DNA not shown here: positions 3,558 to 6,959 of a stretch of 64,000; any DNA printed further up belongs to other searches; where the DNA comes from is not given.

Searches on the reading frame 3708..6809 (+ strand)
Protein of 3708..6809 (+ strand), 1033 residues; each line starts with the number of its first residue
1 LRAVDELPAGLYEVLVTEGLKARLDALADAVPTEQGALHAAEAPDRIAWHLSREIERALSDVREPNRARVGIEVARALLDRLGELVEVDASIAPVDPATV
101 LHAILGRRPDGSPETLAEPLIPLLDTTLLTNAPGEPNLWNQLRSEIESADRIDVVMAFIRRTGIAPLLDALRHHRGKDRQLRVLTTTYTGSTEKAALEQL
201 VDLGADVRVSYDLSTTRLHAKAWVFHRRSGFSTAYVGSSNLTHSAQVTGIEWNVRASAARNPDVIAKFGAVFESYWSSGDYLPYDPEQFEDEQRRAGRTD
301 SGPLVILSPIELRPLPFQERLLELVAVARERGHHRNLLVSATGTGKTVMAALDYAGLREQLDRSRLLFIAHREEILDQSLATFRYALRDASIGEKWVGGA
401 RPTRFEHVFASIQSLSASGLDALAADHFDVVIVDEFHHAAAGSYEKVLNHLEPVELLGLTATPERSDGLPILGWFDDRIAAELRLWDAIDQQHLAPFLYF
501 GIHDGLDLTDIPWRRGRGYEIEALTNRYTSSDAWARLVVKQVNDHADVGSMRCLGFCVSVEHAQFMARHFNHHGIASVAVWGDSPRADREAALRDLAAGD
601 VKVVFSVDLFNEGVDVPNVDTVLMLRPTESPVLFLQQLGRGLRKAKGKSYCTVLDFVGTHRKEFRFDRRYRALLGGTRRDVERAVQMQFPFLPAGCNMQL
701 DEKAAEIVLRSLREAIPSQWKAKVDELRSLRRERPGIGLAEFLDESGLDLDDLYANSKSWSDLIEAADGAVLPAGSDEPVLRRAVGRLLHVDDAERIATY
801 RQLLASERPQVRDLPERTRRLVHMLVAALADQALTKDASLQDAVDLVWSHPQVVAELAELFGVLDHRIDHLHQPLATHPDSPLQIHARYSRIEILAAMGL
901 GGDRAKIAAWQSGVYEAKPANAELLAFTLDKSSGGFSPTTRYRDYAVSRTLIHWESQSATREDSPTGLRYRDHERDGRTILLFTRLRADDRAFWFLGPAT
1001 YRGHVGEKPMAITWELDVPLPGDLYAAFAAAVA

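Call 9: search_protein_families(library=pfam, proteins=[window:3708-6809:+], max_evalue=0.001)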
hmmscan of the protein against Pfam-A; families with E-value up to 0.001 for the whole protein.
window:3708-6809:+ (1033 aa): 7 families
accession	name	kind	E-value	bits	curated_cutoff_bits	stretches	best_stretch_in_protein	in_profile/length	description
PF04851.21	ResIII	-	9.3e-34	117.1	22.5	1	313-465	3-164/164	Type III restriction enzyme, res subunit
PF11907.13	DUF3427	-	3.7e-17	63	27.7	1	850-1028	96-279/280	Domain of unknown function (DUF3427)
PF00271.37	Helicase_C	-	3.8e-13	50.1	23.5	1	552-643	17-108/110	Helicase conserved C-terminal domain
PF13091.12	PLDc_2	-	1.4e-09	38.3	27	1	144-276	3-132/132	PLD-like domain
PF00270.35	DEAD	-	9.6e-08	32.4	26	1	334-465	15-162/167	DEAD/DEAH box helicase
PF18766.7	SWI2_SNF2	-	3.6e-07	30.5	26.7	1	340-501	25-192/221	SWI2/SNF2 ATPase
PF09565.16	RE_NgoFVII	-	4.5e-06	26.5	23.8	1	138-268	3-144/162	NgoFVII restriction endonuclease N-terminal PLD domain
